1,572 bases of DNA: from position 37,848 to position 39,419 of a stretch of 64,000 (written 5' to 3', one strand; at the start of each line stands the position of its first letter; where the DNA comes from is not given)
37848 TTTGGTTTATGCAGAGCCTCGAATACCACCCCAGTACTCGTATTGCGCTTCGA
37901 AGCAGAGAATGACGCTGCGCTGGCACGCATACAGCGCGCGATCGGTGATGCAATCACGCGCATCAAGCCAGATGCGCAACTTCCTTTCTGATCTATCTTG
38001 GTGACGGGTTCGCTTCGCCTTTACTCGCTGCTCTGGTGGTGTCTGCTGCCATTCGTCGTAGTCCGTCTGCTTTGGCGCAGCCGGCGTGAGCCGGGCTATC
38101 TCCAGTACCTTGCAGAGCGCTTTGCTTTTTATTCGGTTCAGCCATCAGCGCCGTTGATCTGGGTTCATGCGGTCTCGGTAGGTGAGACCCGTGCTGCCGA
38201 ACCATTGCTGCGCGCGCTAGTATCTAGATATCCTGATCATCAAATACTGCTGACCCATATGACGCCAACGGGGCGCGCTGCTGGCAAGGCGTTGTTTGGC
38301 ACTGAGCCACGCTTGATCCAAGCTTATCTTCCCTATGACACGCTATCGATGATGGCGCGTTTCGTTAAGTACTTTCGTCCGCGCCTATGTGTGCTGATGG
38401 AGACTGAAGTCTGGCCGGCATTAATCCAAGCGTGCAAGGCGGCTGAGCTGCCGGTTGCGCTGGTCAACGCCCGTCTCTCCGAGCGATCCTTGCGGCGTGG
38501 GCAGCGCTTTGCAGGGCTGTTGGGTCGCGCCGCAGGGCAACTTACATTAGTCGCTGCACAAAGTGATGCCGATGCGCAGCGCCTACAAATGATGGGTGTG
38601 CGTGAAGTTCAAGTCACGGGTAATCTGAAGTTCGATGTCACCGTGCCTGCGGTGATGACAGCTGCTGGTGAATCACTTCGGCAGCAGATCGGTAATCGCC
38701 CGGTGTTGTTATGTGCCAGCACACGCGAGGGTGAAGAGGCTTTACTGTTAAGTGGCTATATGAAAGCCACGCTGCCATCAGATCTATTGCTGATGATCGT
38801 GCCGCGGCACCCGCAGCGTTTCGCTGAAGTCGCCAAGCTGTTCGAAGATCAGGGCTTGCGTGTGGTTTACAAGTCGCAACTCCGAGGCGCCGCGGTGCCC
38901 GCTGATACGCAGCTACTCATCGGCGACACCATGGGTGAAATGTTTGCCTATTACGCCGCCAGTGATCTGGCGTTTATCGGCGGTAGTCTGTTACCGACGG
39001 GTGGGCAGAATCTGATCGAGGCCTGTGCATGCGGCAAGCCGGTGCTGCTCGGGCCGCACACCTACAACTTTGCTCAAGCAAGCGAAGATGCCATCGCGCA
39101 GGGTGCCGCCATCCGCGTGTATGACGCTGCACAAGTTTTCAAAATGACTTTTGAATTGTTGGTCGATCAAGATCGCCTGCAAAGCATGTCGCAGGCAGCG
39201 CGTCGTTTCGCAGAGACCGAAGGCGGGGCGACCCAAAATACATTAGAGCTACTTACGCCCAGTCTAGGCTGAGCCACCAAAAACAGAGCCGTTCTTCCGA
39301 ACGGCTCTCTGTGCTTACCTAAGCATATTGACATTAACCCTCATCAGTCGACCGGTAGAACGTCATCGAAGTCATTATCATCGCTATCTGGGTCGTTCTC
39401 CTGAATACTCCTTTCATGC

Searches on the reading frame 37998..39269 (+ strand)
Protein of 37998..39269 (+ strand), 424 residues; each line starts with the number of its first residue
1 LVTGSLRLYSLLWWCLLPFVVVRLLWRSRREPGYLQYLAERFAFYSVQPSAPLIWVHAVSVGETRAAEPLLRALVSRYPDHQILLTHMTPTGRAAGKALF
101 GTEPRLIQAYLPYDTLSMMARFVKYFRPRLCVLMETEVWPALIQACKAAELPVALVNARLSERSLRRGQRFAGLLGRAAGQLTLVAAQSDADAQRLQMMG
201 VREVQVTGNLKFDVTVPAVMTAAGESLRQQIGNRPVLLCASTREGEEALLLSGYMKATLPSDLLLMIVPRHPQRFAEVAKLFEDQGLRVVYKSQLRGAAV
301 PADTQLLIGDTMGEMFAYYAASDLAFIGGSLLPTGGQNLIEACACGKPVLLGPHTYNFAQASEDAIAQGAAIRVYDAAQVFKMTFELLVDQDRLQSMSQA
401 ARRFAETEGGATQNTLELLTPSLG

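Call 80: find_related_loci(query=window:37998-39269:+, collection=metagenome_contigs, flank=10000)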
Query window:37998-39269:+ (424 aa) in metagenome_contigs; peptide patterns used: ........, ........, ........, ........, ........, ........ (x = any residue, [..] = any of these).
600 stretches matched a pattern (row limit reached: there are more); 579 encode a relative of the query (tblastn E <= 1e-3); the best 80 are kept; 80 distinct loci.
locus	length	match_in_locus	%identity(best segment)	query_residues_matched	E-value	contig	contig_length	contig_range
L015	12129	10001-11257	80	1-419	0e+0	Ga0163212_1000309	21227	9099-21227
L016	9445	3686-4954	81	1-423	0e+0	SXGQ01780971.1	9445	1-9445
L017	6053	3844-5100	77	1-419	0e+0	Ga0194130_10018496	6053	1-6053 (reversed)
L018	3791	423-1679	74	5-423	0e+0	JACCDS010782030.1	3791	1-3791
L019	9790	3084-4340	74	1-419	0e+0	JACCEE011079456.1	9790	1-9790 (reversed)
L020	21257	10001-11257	73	1-419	0e+0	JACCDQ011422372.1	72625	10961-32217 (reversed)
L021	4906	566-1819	71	6-423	0e+0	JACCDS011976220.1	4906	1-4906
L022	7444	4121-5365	73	6-420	0e+0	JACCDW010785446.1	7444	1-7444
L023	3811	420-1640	73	5-411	0e+0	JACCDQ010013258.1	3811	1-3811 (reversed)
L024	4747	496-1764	72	1-423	0e+0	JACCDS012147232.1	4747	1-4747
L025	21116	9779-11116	65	5-421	0e+0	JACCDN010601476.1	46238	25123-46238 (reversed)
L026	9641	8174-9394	72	13-419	0e+0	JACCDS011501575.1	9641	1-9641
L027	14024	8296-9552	69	5-419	0e+0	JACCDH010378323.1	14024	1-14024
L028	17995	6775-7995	71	13-419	0e+0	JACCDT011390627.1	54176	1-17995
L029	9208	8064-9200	73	13-391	1e-180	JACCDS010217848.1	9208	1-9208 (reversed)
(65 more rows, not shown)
